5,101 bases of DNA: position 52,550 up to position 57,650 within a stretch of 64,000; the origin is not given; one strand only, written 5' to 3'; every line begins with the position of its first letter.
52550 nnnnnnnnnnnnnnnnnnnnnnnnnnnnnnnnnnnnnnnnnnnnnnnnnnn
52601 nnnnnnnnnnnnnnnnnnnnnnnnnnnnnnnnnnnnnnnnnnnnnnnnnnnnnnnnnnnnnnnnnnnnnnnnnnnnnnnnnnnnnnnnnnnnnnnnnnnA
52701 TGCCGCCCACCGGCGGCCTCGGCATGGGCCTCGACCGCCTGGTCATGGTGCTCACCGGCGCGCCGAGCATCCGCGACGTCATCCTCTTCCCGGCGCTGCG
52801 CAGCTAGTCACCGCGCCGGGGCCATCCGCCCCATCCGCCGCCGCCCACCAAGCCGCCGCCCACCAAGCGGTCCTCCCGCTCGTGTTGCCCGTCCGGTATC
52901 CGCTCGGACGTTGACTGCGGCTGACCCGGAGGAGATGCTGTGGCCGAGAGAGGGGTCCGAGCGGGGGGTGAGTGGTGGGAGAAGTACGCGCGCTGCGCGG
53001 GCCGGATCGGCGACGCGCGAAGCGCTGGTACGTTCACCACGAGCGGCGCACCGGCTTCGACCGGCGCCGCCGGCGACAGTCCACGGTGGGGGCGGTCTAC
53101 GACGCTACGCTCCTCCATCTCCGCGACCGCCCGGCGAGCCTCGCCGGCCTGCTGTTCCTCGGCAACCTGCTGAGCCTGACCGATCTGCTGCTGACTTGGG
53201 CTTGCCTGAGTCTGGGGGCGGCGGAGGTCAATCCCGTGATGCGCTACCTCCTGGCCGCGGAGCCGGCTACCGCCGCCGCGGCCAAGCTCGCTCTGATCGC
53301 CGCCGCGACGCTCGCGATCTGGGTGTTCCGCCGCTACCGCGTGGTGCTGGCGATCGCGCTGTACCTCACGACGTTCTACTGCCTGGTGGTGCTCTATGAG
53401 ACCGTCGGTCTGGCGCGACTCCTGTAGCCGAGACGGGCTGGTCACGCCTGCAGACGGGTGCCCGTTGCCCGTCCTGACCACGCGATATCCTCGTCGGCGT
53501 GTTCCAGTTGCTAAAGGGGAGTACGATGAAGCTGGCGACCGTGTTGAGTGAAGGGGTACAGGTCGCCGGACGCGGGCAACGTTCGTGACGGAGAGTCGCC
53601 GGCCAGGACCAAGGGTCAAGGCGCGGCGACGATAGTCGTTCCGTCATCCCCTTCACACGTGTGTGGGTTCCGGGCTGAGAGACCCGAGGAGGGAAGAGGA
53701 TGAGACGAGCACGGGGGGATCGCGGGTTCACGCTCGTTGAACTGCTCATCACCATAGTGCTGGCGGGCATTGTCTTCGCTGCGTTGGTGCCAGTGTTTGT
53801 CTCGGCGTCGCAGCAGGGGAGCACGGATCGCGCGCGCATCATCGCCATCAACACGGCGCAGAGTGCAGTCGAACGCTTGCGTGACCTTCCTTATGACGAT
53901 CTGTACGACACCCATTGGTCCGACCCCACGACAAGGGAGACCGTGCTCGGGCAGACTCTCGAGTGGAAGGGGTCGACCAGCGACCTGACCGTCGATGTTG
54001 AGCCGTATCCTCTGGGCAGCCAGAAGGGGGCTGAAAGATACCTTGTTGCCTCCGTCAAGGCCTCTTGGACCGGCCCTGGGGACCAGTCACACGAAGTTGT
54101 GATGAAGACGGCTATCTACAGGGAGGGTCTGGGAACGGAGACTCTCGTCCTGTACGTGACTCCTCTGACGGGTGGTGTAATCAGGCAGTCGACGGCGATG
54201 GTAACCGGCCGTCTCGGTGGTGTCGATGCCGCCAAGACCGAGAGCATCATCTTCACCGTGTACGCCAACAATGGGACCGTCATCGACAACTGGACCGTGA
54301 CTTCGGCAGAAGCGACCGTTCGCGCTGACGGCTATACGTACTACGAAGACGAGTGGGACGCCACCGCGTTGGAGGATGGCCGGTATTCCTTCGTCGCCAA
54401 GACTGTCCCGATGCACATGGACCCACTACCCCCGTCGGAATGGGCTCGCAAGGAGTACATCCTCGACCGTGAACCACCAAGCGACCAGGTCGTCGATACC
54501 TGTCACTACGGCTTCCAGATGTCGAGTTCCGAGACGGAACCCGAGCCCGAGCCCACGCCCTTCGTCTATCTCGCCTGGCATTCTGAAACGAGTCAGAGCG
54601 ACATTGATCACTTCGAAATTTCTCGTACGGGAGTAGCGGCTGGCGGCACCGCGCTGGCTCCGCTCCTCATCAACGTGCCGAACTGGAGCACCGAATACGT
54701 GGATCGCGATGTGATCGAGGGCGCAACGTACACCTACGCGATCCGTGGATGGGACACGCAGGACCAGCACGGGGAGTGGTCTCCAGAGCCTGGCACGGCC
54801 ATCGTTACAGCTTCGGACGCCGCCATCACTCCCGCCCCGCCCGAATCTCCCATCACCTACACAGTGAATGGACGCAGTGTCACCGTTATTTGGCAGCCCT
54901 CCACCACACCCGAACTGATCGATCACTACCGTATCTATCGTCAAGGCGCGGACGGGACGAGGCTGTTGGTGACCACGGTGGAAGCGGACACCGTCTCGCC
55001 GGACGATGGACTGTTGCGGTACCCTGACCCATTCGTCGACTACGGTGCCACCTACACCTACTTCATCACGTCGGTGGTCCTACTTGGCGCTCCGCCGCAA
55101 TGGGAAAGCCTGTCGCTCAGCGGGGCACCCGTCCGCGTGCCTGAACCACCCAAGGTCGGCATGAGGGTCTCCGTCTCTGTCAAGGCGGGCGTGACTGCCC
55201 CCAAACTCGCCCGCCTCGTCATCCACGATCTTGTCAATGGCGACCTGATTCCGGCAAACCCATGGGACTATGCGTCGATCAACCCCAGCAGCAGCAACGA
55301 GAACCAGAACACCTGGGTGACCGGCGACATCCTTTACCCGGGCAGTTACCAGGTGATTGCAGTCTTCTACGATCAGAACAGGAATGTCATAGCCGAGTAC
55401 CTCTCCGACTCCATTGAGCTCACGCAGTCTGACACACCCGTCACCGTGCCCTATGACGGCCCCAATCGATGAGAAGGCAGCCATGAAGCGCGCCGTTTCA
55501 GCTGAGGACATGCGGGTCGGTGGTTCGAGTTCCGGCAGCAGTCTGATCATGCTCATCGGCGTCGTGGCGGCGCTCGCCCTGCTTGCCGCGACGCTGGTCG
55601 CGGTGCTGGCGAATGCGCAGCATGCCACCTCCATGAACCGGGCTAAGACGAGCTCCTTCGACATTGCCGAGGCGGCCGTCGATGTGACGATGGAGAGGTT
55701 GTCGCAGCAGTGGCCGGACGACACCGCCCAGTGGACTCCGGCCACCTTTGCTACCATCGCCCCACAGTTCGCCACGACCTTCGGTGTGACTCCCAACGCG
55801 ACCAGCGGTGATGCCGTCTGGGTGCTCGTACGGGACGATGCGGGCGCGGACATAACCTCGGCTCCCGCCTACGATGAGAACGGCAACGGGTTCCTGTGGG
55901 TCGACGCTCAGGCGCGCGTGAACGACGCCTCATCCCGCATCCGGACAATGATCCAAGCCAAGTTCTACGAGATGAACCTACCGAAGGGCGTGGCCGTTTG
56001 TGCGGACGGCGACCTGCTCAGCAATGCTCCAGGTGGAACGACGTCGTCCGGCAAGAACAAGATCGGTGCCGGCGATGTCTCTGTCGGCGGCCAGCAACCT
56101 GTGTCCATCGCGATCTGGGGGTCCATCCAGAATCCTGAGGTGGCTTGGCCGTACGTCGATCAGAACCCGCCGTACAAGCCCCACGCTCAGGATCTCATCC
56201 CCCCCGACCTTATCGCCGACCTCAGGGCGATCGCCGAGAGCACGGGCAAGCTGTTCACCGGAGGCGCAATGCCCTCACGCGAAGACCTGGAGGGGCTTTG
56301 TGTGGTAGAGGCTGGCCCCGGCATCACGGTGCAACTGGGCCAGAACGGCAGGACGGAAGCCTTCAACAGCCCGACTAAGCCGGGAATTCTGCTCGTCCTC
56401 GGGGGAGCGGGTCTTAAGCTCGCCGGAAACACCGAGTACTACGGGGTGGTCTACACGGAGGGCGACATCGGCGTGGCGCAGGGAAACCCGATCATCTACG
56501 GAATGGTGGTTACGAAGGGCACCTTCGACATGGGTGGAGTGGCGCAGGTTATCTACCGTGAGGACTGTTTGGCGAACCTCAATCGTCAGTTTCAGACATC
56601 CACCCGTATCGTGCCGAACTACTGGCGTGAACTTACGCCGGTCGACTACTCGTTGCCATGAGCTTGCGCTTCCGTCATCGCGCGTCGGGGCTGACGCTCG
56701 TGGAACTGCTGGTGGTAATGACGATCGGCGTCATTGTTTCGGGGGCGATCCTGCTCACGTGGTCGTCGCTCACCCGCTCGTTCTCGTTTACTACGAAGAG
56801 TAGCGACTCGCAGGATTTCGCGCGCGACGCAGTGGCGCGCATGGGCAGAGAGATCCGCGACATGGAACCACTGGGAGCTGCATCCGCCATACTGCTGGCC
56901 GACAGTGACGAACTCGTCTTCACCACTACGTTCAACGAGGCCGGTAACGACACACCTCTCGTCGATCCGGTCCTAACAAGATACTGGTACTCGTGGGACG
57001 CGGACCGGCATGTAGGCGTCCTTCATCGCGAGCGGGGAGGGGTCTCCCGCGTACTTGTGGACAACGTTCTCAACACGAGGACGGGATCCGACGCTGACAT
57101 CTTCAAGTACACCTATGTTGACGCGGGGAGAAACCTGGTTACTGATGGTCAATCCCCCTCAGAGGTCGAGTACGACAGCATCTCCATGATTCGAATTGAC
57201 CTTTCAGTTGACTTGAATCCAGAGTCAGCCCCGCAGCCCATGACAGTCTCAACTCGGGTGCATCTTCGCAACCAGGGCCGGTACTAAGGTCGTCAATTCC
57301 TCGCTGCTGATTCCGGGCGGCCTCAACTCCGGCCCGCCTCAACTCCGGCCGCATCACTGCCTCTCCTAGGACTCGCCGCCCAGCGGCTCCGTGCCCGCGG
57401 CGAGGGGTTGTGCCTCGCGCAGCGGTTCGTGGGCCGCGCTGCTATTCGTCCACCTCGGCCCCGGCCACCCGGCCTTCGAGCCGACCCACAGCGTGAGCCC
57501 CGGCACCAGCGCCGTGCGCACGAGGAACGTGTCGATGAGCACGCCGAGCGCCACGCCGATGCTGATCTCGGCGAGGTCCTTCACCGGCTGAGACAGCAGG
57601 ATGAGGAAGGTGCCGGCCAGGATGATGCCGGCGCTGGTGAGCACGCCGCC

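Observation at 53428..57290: Low-GC island encoding three prepilin-like proteins, including a 590-aa FN3-containing pilin, with no pilus machinery nearby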

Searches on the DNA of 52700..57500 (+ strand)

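Call 35: search_rna_families(source=window, start=52700, end=57500, threshold=evalue, max_evalue=1)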
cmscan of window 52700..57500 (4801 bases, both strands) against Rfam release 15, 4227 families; matches with E-value up to 1: 1.
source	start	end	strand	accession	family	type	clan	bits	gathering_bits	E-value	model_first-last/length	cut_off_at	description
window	55704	55754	-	RF03383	mir-1976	Gene; miRNA;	-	23.7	71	0.19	1-52/52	no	mir-1976 microRNA precursor family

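Call 102: search_rna_families(sources=[L003, L025, L026, L029, L028, L032], threshold=evalue, max_evalue=5)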
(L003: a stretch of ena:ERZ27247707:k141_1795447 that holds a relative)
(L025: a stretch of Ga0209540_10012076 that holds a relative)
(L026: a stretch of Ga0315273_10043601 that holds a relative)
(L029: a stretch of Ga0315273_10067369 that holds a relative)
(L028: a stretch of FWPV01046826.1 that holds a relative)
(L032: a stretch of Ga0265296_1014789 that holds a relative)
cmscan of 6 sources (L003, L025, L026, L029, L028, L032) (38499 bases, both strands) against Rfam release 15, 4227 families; matches with E-value up to 5: 1.
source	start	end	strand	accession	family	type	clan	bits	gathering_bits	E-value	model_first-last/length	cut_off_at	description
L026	5562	5638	+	RF01141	sR18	Gene; snRNA; snoRNA; CD-box;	-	19.6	45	3.4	1-56/56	no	Small nucleolar RNA sR18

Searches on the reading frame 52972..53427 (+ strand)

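Call 3: search_protein_families(library=pfam, proteins=[window:52972-53427:+], max_evalue=1)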
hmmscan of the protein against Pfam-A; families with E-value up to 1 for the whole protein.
window:52972-53427:+ (151 aa): 2 families
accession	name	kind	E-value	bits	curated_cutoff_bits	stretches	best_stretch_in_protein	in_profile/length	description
PF18902.5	DUF5658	-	3.1e-14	54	25.2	1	66-143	2-81/82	Domain of unknown function (DUF5658)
PF07185.16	DUF1404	-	0.0026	17.9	29.4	1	78-143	3-69/169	Protein of unknown function (DUF1404)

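Call 4: search_protein_families(library=ncbifam, proteins=[window:52972-53427:+], max_evalue=1)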
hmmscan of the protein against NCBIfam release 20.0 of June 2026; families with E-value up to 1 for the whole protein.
window:52972-53427:+ (151 aa): 0 families
